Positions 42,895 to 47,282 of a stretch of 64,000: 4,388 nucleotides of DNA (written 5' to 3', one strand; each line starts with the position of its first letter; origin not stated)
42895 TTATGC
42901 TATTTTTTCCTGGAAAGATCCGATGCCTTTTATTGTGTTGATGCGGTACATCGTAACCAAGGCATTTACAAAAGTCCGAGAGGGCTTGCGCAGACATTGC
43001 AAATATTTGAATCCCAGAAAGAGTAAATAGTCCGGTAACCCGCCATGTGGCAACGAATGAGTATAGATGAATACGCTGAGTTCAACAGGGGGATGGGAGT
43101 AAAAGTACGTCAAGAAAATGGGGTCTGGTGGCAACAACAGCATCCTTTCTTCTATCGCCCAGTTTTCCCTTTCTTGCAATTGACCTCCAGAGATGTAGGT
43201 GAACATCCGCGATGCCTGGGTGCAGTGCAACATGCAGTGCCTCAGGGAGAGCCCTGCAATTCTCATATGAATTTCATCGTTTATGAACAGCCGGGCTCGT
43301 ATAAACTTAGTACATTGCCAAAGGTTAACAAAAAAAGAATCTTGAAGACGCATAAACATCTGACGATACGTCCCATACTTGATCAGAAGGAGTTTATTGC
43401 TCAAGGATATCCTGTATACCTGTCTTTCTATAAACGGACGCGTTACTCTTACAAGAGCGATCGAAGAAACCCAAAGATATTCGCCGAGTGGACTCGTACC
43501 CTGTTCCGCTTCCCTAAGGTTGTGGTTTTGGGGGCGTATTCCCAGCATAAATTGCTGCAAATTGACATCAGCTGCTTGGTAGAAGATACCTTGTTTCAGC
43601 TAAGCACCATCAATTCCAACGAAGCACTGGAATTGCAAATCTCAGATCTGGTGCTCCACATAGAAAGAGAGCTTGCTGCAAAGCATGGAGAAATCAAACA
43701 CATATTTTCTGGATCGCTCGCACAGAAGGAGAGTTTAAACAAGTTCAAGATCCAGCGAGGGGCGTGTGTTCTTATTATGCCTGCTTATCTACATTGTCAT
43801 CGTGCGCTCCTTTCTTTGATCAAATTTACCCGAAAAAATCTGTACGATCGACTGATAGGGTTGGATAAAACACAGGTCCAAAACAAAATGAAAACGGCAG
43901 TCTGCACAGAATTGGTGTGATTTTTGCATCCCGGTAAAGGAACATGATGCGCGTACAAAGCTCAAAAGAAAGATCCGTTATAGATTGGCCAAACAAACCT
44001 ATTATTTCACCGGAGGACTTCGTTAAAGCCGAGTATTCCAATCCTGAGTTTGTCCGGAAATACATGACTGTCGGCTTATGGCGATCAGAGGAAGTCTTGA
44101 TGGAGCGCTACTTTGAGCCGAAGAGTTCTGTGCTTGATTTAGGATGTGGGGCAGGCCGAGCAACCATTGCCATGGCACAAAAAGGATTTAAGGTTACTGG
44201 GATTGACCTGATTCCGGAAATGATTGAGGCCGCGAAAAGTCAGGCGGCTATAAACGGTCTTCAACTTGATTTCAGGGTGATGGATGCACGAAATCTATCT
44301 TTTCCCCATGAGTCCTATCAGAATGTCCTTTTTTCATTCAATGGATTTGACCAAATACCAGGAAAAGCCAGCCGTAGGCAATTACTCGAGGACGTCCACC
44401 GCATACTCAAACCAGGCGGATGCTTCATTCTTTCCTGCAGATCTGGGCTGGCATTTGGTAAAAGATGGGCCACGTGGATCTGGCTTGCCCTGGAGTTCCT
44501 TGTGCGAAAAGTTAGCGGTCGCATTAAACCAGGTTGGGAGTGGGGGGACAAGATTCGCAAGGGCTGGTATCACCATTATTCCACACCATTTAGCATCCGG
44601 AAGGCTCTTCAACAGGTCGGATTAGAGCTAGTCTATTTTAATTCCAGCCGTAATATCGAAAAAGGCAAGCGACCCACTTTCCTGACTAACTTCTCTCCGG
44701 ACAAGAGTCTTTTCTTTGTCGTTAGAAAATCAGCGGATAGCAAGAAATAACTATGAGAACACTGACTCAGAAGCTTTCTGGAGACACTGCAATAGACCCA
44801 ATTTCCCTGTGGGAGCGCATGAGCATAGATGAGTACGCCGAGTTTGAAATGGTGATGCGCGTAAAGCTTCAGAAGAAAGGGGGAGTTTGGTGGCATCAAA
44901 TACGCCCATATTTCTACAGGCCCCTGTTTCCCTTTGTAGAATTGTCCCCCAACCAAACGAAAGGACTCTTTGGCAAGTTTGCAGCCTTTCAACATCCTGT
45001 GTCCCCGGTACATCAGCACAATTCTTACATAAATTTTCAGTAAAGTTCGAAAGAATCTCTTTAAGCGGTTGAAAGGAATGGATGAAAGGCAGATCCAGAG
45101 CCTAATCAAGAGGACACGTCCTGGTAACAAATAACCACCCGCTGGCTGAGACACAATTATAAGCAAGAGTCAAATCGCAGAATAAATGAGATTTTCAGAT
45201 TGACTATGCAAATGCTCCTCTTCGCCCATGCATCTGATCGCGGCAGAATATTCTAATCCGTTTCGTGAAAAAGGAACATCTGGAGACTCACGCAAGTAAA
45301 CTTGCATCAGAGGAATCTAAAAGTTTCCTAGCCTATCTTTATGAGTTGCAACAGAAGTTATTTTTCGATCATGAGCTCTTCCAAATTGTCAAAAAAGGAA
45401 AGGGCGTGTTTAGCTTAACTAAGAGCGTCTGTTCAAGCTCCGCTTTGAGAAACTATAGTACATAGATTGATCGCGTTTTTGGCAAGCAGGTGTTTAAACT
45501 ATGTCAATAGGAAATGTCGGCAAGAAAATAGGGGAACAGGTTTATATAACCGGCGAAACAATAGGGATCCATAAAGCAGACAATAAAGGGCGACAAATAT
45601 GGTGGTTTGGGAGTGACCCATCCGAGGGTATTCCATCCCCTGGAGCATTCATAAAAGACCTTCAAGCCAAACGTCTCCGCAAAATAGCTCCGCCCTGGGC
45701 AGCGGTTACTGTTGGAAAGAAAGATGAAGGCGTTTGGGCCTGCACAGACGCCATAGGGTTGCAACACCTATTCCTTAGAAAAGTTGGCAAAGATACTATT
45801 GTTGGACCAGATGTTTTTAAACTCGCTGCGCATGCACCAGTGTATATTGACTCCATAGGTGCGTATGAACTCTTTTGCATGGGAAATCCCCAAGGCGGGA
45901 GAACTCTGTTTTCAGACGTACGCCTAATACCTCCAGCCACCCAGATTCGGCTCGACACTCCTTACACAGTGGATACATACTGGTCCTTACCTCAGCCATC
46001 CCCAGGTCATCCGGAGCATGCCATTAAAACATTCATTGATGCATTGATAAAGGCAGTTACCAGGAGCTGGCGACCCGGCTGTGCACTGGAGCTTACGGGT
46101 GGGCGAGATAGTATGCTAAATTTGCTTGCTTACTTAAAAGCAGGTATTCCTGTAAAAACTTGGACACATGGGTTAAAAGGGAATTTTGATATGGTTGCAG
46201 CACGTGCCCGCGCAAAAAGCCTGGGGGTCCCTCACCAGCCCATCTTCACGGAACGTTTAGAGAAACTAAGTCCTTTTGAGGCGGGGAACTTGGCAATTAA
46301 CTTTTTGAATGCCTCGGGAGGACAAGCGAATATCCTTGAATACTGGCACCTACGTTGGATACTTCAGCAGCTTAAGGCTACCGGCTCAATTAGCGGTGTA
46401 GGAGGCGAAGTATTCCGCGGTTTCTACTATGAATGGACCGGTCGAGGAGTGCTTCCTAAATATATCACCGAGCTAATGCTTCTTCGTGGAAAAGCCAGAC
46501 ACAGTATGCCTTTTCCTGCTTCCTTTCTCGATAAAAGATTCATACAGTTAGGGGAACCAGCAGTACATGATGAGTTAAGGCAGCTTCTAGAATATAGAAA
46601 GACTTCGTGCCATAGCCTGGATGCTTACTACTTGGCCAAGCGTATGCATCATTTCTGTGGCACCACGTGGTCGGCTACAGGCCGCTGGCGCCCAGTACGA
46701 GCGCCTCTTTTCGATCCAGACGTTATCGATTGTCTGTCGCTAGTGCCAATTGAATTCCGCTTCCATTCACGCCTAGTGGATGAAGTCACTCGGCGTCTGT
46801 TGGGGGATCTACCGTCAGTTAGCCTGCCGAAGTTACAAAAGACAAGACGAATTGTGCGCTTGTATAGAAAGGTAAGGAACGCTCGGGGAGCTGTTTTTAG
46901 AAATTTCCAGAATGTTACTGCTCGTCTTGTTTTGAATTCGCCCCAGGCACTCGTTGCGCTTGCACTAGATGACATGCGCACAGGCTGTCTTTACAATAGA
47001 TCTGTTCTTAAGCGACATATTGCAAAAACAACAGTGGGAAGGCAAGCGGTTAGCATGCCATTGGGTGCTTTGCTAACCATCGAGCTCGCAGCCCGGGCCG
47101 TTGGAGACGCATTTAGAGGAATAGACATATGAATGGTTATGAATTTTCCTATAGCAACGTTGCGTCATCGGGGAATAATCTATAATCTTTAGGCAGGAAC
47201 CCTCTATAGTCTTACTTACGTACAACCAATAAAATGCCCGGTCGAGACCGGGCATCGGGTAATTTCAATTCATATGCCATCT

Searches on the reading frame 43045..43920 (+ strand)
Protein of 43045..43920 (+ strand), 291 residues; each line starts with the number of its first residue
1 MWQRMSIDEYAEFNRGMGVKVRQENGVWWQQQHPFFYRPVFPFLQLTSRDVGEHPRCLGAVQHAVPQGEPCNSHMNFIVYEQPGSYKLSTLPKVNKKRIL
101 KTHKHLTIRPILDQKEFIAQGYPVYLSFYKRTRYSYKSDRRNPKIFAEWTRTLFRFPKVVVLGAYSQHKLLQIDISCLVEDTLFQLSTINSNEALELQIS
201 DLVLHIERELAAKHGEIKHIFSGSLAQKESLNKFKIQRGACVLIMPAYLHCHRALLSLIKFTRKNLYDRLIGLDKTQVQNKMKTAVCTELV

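Call 11: search_protein_families(library=pfam, proteins=[window:43045-43920:+], max_evalue=0.001)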
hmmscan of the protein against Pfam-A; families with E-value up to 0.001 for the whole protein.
window:43045-43920:+ (291 aa): 0 families

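Call 53: search_protein_families(library=pfam, proteins=[window:43045-43920:+], max_evalue=1)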
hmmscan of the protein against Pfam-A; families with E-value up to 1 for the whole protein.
window:43045-43920:+ (291 aa): 2 families
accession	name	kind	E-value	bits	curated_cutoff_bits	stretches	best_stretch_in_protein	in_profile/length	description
PF23291.1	KOW4_SPT5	-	0.039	14.3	27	1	196-223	8-35/55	Transcription elongation factor SPT5, fourth KOW domain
PF12992.12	DUF3876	-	0.15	12.5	27.2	1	72-130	21-77/92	Domain of unknown function, B. Theta Gene description (DUF3876)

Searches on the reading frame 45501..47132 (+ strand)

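Call 11: search_protein_families(library=pfam, proteins=[window:45501-47132:+], max_evalue=0.001)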
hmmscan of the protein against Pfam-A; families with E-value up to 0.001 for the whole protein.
window:45501-47132:+ (543 aa): 0 families

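Call 53: search_protein_families(library=pfam, proteins=[window:45501-47132:+], max_evalue=1)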
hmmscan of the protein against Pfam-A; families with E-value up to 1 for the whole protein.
window:45501-47132:+ (543 aa): 2 families
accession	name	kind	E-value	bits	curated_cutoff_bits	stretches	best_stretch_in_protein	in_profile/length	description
PF00816.26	Histone_HNS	-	0.019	15.1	25.6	1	311-331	12-31/38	H-NS histone C-terminal domain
PF00733.27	Asn_synthase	-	0.043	13.9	21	1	194-309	20-138/354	Asparagine synthase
